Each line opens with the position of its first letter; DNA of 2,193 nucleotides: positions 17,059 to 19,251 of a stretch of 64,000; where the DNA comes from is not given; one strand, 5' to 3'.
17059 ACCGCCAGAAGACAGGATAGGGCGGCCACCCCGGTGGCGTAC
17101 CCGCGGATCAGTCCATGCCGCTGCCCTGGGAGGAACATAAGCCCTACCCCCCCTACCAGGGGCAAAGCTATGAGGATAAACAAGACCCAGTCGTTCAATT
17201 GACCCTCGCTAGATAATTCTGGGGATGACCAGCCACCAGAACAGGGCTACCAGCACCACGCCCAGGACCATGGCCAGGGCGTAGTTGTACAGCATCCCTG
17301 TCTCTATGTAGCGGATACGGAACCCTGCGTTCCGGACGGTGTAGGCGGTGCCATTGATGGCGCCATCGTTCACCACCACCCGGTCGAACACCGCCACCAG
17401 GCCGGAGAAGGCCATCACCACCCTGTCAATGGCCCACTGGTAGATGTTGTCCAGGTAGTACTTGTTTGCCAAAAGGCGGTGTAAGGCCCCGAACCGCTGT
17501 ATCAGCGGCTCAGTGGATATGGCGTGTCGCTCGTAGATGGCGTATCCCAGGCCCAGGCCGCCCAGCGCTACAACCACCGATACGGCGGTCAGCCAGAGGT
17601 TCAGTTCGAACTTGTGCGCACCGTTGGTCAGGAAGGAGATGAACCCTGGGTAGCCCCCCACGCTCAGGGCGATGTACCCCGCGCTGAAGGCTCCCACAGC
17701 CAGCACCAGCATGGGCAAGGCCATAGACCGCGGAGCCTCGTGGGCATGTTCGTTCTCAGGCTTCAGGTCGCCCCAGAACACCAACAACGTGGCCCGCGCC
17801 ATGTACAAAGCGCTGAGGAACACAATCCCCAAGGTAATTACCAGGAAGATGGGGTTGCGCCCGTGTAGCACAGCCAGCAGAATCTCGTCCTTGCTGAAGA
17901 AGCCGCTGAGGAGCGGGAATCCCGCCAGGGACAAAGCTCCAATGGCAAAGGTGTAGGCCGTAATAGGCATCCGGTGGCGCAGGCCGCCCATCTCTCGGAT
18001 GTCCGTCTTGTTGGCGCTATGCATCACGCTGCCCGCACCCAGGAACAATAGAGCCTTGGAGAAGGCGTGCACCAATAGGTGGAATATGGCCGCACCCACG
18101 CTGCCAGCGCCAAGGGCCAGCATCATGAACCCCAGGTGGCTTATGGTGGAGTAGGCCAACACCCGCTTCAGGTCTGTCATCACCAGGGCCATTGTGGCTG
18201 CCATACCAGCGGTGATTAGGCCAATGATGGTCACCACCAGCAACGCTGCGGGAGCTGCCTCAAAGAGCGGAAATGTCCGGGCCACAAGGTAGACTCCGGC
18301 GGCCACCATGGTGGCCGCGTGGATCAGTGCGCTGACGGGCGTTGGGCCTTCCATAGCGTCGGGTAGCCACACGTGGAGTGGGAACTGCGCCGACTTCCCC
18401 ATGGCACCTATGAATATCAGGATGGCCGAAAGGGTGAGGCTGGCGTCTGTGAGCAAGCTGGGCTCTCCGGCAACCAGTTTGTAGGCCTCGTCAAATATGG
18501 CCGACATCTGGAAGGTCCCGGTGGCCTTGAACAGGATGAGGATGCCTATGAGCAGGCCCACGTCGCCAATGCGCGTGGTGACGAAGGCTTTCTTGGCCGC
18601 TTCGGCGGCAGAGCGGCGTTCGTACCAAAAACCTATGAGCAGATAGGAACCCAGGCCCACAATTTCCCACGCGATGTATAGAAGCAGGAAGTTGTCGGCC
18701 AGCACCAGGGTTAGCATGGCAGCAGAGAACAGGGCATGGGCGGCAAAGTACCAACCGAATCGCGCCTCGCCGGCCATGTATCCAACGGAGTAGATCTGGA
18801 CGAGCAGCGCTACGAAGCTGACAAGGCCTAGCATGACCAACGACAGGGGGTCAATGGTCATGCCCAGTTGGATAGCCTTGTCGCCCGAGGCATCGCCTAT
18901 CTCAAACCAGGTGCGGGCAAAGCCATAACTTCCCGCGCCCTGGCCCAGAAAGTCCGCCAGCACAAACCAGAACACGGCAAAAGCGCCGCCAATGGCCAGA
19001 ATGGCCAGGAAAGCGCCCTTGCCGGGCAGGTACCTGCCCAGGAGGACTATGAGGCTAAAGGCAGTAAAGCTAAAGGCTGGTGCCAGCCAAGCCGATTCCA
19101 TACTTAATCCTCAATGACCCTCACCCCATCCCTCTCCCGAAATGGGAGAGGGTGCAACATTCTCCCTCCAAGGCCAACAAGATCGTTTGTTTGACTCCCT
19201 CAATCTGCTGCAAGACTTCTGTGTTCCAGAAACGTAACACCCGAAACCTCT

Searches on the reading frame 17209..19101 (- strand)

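Call 59: search_protein_families(library=pfam, max_evalue=0.00001, proteins=[window:17209-19101:-])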
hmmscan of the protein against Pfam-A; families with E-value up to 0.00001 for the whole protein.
window:17209-19101:- (630 aa): 2 families
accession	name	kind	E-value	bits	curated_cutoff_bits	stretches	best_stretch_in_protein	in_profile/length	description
PF00361.26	Proton_antipo_M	-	2.2e-85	286.9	21.5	1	135-426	1-291/294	NADH:quinone oxidoreductase/Mrp antiporter, TM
PF00662.26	Proton_antipo_N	-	2.5e-14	53.4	24.5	1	72-119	4-51/51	NADH-Ubiquinone oxidoreductase (complex I), chain 5 N-terminus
